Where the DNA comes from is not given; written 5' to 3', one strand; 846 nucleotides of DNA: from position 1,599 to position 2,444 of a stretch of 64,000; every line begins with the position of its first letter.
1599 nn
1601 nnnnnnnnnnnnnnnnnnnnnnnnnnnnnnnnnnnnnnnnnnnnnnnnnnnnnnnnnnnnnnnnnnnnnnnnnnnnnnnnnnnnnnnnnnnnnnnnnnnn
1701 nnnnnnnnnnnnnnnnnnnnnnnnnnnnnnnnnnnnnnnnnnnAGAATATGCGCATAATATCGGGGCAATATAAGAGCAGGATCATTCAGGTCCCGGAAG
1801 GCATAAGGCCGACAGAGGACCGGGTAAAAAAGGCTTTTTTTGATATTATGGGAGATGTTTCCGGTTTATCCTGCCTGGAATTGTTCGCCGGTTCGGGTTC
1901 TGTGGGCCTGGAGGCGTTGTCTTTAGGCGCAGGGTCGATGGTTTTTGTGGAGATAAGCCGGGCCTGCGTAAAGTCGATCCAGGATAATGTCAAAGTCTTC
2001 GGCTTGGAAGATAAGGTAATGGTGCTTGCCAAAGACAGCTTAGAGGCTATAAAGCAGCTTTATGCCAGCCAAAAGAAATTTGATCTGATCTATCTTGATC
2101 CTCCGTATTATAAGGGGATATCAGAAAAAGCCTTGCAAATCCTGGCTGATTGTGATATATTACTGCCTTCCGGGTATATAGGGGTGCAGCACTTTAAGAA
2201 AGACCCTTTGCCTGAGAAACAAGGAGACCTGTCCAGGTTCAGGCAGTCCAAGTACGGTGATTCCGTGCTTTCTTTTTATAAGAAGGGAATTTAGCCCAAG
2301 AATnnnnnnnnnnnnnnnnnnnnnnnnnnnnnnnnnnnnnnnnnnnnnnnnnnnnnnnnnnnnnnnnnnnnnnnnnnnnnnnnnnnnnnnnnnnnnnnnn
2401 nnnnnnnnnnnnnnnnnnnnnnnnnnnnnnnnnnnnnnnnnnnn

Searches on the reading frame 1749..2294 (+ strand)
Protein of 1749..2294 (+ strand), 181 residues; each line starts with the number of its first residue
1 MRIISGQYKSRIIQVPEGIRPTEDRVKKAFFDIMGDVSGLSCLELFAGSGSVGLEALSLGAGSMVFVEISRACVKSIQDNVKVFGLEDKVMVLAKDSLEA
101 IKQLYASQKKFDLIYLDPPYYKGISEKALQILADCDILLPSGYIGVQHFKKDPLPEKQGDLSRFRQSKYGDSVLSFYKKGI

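Call 64: find_encoding_contigs(protein=window:1749-2294:+, flank=10000, max_places=2)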
Protein window:1749-2294:+ (181 aa): 6 contigs read that carry it; 2 places shown.
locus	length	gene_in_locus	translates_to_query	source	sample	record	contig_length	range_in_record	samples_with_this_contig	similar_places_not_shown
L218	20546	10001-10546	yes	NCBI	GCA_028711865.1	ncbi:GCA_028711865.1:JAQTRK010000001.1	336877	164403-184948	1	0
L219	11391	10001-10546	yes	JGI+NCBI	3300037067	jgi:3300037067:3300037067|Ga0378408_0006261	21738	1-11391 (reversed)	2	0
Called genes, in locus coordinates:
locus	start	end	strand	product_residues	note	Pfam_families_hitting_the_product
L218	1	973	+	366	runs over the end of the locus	PF00512:HisKA, PF02518:HATPase_c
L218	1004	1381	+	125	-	PF03692:CxxCxxCC (weak)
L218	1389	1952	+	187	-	PF01613:Flavin_Reduct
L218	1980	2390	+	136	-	-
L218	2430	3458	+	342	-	PF00793:DAHP_synth_1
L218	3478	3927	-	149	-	PF00254:FKBP_C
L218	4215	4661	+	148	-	-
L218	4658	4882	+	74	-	-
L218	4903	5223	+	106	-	PF13146:TRL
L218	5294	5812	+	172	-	PF13584:BatD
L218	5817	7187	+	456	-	PF02585:PIG-L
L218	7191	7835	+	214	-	PF00583:Acetyltransf_1 (weak), PF13508:Acetyltransf_7 (weak), PF13673:Acetyltransf_10 (weak)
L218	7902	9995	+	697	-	PF17191:RecG_wedge, PF01336:tRNA_anti-codon, PF04851:ResIII, PF00270:DEAD, PF00271:Helicase_C, PF19833:RecG_dom3_C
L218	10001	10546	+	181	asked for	PF03602:Cons_hypoth95, PF09445:Methyltransf_15 (weak)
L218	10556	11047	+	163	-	PF01467:CTP_transf_like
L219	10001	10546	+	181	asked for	PF03602:Cons_hypoth95, PF09445:Methyltransf_15 (weak)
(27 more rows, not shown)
